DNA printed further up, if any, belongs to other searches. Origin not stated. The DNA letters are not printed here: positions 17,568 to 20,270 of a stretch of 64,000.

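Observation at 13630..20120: Divergent pair: wall-hydrolase gene and an S8 subtilisin anchored by CW_binding_2 repeats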

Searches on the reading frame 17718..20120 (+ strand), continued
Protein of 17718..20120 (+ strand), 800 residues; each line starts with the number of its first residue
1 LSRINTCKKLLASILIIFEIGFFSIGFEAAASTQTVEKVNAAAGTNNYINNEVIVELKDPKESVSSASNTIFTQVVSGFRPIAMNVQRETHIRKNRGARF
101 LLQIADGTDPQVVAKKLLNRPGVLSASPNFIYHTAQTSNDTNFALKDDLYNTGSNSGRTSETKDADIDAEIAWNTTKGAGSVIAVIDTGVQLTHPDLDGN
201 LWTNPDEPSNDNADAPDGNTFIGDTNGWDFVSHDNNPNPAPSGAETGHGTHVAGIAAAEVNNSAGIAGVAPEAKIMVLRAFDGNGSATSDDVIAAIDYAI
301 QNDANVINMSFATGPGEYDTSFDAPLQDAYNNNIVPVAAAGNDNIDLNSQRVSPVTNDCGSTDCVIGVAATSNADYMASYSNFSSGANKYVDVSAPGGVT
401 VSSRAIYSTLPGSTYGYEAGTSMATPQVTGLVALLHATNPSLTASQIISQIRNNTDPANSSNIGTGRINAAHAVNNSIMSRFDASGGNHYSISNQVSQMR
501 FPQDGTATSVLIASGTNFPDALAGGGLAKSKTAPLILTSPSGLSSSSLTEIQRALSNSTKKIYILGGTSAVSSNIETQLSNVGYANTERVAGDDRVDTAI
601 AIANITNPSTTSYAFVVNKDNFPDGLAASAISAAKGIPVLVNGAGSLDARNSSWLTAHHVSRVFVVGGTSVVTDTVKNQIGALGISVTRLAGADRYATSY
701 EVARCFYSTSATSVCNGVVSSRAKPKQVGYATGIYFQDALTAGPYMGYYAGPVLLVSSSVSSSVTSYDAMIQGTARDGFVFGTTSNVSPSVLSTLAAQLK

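Call 18: find_related_loci(query=A1, collection=genome_contigs, flank=10000)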
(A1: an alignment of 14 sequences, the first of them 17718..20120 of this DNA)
Query A1 (800 aa) in genome_contigs; peptide patterns used: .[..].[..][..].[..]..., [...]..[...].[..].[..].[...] (x = any residue, [..] = any of these).
600 stretches matched a pattern (row limit reached: there are more); 583 encode a relative of the query (tblastn E <= 1e-3); the best 80 are kept; 80 distinct loci.
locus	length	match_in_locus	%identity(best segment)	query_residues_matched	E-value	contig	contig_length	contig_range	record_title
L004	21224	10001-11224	37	31-475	2e-60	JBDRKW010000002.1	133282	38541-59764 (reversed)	MAG: Candidatus Kerfeldbacteria bacterium isolate MEGAHIT-group-1.742 k141_9747630, whole genome shotgun sequence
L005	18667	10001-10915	41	155-475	3e-56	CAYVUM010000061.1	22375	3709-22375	MAG TPA_asm: uncultured Rhodospirillaceae bacterium isolate SRP128890_co1_238 genome assembly, contig: NODE_3800_length_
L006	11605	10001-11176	37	73-474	4e-53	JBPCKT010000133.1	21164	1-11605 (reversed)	MAG: Pirellulaceae bacterium isolate TH_ant_mag_59 S1Ck127_3578301_flag_0_multi_21.9900_len_21164, whole genome shotgun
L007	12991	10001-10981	42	126-475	1e-52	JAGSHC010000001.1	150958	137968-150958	MAG: Deltaproteobacteria bacterium isolate GY13CH_bin.27 k141_170009_length_150958_cov_20.5150, whole genome shotgun seq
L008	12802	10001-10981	39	113-474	4e-52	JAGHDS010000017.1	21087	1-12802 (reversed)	MAG: Anaerolineae bacterium isolate AUK314 PB_MBMC_268_c_000000000206, whole genome shotgun sequence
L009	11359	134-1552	31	4-502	5e-51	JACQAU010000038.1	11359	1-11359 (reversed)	MAG: Deltaproteobacteria bacterium isolate NC_groundwater_924_Pr1_S-0.2um_37_11 Montesol18-Sp2_coassembly_scaffold_14391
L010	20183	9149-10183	41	167-505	6e-54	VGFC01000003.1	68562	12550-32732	MAG: Armatimonadetes bacterium isolate K_DeepCast_250m_m2_231 K_DeepCast_250m_m2_231_Ga0194125_10000451, whole genome sh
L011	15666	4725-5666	39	167-474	3e-50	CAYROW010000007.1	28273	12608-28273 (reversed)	MAG TPA_asm: uncultured Gammaproteobacteria bacterium isolate SRP192515_co2_1 genome assembly, contig: NODE_1228_length_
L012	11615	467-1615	36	74-470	2e-49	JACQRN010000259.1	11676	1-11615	MAG: Planctomycetota bacterium isolate NC_groundwater_1360_Ag_S-0.2um_70_32 S_p2_S4_coassembly_k141_3249641, whole genom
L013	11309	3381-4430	40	113-475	9e-48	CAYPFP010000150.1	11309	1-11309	MAG TPA_asm: uncultured Planctomycetota bacterium isolate SRP257756_co1_239 genome assembly, contig: NODE_5207_length_11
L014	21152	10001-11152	36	100-483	3e-47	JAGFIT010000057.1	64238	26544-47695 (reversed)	MAG: Vicingus serpentipes isolate mag.4 k127_4200356, whole genome shotgun sequence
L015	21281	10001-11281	33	62-476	2e-46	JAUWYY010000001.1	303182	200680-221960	MAG: bacterium isolate CSMAG_2722 CSMAG_2722_k141_189091_length_303182_cov_13.5635, whole genome shotgun sequence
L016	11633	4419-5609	33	46-474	2e-46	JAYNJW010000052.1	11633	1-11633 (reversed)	MAG: Opitutia bacterium isolate 139543_S12_metabat_bins_2.tsv.129 NODE_3911_length_11633_cov_10.296942, whole genome sho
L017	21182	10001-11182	34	41-456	4e-45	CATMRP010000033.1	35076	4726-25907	MAG: uncultured Alteromonadaceae bacterium isolate SRR3960684_bin.7_MetaWRAP_v1.3_MAG genome assembly, contig: ERZ505221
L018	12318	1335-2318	39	135-476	3e-44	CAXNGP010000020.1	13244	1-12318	MAG: Pirellulales bacterium isolate AE-24oct19-258 genome assembly, contig: AE-24oct19-C7956, whole genome shotgun seque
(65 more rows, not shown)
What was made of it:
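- Tried and rejected: Genome-collection scan with the S8-CWB2 alignment (call 18).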

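Call 20: find_encoding_contigs(protein=P0002, flank=10000, max_places=2)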
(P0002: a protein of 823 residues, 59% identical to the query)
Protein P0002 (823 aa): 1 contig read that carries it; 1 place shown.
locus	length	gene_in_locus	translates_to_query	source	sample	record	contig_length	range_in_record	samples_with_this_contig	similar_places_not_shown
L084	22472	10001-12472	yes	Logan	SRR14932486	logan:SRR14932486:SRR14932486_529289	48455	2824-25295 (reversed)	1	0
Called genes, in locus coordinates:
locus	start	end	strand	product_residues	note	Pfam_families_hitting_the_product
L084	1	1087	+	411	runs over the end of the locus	PF00089:Trypsin, PF13365:Trypsin_2, PF13180:PDZ_2, PF00595:PDZ, PF17820:PDZ_6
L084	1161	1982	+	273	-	PF02706:Wzz (weak)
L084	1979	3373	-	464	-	PF04932:Wzy_C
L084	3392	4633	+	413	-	PF13439:Glyco_transf_4, PF13579:Glyco_trans_4_4 (weak), PF00534:Glycos_transf_1, PF13692:Glyco_trans_1_4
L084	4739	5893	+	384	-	PF13439:Glyco_transf_4, PF13579:Glyco_trans_4_4, PF00534:Glycos_transf_1, PF13692:Glyco_trans_1_4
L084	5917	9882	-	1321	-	PF16158:N_BRCA1_IG (faint), PF01510:Amidase_2, PF08486:SpoIID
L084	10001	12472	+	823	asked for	PF00082:Peptidase_S8, PF04122:CW_binding_2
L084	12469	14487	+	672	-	PF01510:Amidase_2, PF04122:CW_binding_2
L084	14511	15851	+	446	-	PF01943:Polysacc_synt, PF13440:Polysacc_synt_3, PF03023:MurJ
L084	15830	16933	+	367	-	PF13477:Glyco_trans_4_2, PF13439:Glyco_transf_4, PF13579:Glyco_trans_4_4 (faint), PF00534:Glycos_transf_1, PF13692:Glyco_trans_1_4, PF13524:Glyco_trans_1_2, PF20706:GT4-conflict (weak)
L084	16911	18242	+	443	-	PF13579:Glyco_trans_4_4 (weak), PF13439:Glyco_transf_4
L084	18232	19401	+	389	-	PF13692:Glyco_trans_1_4, PF13524:Glyco_trans_1_2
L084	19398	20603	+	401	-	PF13439:Glyco_transf_4, PF13579:Glyco_trans_4_4, PF00534:Glycos_transf_1, PF13692:Glyco_trans_1_4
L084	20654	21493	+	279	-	PF00535:Glycos_transf_2, PF13641:Glyco_tranf_2_3, PF13506:Glyco_transf_21 (faint), PF13632:Glyco_trans_2_3 (weak)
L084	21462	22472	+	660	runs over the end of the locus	PF13196:DUF4012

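Call 21: find_encoding_contigs(protein=P0007, flank=10000, max_places=2)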
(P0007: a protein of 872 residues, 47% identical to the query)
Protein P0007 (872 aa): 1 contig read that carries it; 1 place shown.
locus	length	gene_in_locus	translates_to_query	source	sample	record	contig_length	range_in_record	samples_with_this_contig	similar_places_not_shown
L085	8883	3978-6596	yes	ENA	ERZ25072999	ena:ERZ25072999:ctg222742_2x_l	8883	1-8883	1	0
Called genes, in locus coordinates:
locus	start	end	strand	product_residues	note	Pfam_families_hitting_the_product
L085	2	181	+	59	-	?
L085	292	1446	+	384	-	PF13439:Glyco_transf_4, PF13579:Glyco_trans_4_4, PF20706:GT4-conflict (weak), PF00534:Glycos_transf_1, PF13692:Glyco_trans_1_4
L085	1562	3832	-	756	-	PF16158:N_BRCA1_IG (weak), PF08486:SpoIID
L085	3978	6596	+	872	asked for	PF00082:Peptidase_S8, PF04122:CW_binding_2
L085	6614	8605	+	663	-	PF01510:Amidase_2, PF04122:CW_binding_2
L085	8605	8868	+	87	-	PF04122:CW_binding_2 (weak)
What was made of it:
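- Closest known: SpoIID-SpoIIP. Same: In L085 the two activities are on two proteins, as in DMP (call 21).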

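Call 29: find_encoding_contigs(protein=P0009, flank=8000, max_places=1)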
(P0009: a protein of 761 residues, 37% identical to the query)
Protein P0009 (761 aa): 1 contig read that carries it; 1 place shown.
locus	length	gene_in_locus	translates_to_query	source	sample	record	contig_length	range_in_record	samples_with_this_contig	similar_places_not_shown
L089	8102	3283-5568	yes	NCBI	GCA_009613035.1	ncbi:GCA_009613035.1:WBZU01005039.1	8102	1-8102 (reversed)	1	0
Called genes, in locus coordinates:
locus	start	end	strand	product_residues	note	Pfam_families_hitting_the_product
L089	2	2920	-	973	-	?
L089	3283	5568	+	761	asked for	PF00082:Peptidase_S8, PF04122:CW_binding_2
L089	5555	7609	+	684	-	PF27503:Rv3811_N, PF01510:Amidase_2, PF04122:CW_binding_2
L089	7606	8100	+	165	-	?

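Call 30: find_encoding_contigs(protein=P0010, flank=8000, max_places=1)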
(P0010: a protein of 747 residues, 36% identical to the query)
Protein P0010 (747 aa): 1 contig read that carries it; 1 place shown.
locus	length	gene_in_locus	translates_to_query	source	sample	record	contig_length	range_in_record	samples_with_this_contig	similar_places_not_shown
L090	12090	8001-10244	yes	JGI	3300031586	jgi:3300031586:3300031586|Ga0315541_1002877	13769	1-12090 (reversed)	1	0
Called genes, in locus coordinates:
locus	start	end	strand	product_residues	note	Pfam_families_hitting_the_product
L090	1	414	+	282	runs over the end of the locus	-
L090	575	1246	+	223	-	-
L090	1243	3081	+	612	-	-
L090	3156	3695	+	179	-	-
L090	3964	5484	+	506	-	PF04932:Wzy_C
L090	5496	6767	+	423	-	PF13439:Glyco_transf_4, PF13579:Glyco_trans_4_4 (faint), PF20706:GT4-conflict, PF00534:Glycos_transf_1, PF13692:Glyco_trans_1_4, PF13524:Glyco_trans_1_2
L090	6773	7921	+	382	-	PF09314:DUF1972 (weak), PF13439:Glyco_transf_4, PF13579:Glyco_trans_4_4, PF20706:GT4-conflict (faint), PF00534:Glycos_transf_1, PF13692:Glyco_trans_1_4, PF13524:Glyco_trans_1_2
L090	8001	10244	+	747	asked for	PF22148:Fervidolysin_NPro-like, PF00082:Peptidase_S8, PF04122:CW_binding_2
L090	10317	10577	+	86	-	PF01541:GIY-YIG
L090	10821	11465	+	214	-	-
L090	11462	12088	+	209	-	?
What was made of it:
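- S8-CWB2 follows Wzy-GT4-GT4 directly, with no hydrolase, in L090 (call 30).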

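Call 31: find_encoding_contigs(protein=P0011, flank=8000, max_places=1)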
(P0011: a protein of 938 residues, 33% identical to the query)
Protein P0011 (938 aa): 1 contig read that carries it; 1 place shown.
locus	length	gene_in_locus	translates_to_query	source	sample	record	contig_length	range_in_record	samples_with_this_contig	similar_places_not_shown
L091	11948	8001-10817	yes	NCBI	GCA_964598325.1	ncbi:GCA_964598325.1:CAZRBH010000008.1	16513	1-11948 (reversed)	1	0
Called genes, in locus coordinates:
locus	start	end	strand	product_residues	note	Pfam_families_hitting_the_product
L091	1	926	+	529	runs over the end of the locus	PF04932:Wzy_C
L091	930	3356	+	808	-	PF13439:Glyco_transf_4, PF13579:Glyco_trans_4_4, PF00534:Glycos_transf_1, PF13692:Glyco_trans_1_4, PF09314:DUF1972, PF13439:Glyco_transf_4 (weak), PF00534:Glycos_transf_1, PF13692:Glyco_trans_1_4, +4 more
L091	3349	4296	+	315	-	PF01073:3Beta_HSD, PF01370:Epimerase, PF02719:Polysacc_synt_2, PF04321:RmlD_sub_bind, PF07993:NAD_binding_4, PF16363:GDP_Man_Dehyd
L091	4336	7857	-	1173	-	PF01510:Amidase_2, PF16158:N_BRCA1_IG (faint), PF08486:SpoIID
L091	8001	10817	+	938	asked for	PF00082:Peptidase_S8, PF04122:CW_binding_2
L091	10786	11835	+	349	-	PF04122:CW_binding_2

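Call 34: search_solved_structures(query=window:17718-20120:+, max_evalue=0.001, show_alignments=0)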
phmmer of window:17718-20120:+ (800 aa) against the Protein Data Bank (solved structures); distinct sequences matched with E-value up to 0.001: 180 (the best 60 are shown).
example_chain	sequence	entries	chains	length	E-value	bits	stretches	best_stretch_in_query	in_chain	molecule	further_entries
1dbi_A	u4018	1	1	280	1.9e-38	136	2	226-474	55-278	AK.1 SERINE PROTEASE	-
3vv3_A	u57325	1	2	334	4.6e-38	134.7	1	141-464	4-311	Deseasin MCP-01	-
1thm_A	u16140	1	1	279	1.2e-33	120.1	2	226-474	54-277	THERMITASE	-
1tec_E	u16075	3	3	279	6.6e-33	117.7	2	226-474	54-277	THERMITASE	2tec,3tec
5j6q_A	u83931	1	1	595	1.6e-29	106.5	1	485-762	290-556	Cell wall binding protein cwp8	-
6o44_A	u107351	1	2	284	2e-27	99.6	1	227-474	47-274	Nattokinase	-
7y6m_C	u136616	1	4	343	2.2e-27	99.4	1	245-462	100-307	Intracellular serine protease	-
1mee_A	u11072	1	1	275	2.2e-27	99.4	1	227-471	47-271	MESENTERICOPEPTIDASE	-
6pak_A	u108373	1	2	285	2.5e-27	99.2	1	228-474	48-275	Subtilisin E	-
5gl8_A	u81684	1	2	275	2.6e-27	99.2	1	227-472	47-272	Subtilisin NAT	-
1suc_A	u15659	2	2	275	3e-27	99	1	229-472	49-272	SUBTILISIN BPN' CRB-S3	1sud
3vyv_A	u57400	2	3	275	3.3e-27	98.9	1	227-472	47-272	Subtilisin NAT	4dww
5yl7_A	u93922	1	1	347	4.4e-27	98.4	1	168-475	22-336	Pseudoalteromonas arctica PAMC 21717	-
8cp0_A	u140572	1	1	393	4.5e-27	98.4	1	174-480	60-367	subtilisin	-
8coy_A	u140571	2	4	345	4.9e-27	98.3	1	174-478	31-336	subtilisin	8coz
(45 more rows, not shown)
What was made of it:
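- On CWB2-anchored cell-wall proteins (PF04122 triplet): Sequence match to the Cwp8 CWB2 region, E 1.6e-29 (call 34).
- Checked: The CWB2 region 485-762 matches C. difficile Cwp8 by sequence (5j6q, E 1.6e-29, call 34).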

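Call 65: predict_structure(alignment_id=A1)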
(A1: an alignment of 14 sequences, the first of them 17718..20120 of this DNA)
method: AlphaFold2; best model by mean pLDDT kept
length: 800 residues; sequences in the alignment: 14
mean_pLDDT: 72.5   pTM: 0.74
mean pLDDT of the five models: 72.5, 71.4, 70.5, 68.6, 67.5
residues with pLDDT >= 90: 204; 70-90: 332; 50-70: 71; < 50: 193
segments of 3 or more residues with pLDDT < 50: 1-45, 135-166, 195-267, 373-385, 398-420, 458-464
pLDDT, mean of each block of 10 residues (from residue 1): 30 29 26 26 54 89 84 80 84 73 88 90 89 52 33 31 46 79 75 51 43 44 37 31 30 40 47 75 74 88 87 78 89 88 67 78 77 43 51 58 40 40 71 90 91 65 56 85 72 86 82 81 84 90 89 91 92 93 93 91 91 92 86 91 94 96 94 95 96 92 90 86 84 81 87 90 91 75 86 88
secondary structure, 60 per line:
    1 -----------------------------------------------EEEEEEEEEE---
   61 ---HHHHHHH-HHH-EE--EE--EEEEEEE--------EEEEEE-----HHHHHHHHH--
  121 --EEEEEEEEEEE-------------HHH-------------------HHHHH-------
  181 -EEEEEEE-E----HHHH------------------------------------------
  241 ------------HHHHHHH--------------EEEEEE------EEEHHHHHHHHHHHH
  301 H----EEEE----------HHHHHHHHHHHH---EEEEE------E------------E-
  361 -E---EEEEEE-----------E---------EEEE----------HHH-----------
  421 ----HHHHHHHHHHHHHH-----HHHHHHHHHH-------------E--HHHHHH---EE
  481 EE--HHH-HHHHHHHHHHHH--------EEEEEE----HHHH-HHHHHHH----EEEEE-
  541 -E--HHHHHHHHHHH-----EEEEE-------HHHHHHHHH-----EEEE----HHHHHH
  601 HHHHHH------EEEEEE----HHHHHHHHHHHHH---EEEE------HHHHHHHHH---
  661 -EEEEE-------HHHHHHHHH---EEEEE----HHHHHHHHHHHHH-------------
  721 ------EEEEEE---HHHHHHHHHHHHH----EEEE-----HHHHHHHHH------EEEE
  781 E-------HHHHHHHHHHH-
elements in order (helices of 4 or more, strands of 3 or more residues): E48-57 H64-70 E84-90 E99-104 H110-118 E123-133 H169-173 E182-188 H195-198 H253-259 E274-279 E286-288 H289-301 E306-309 H320-331 E335-339 E366-371 E393-396 H425-438 H444-453 H470-475 E479-482 H489-500 E509-514 H519-522 H524-530 E535-539 H545-555 E561-565 H573-581 E587-590 H595-606 E613-618 H623-635 E639-642 H649-657 E662-666 H674-682 E686-690 H695-707 E727-732 H736-748 E753-756 H762-770 E777-781 H789-799
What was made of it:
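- On CWB2-anchored cell-wall proteins (PF04122 triplet): Model pLDDT is about 85-95 over residues 480-800 (call 65).
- On Subtilase family S8: Modelled β-α-β fold (call 65).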
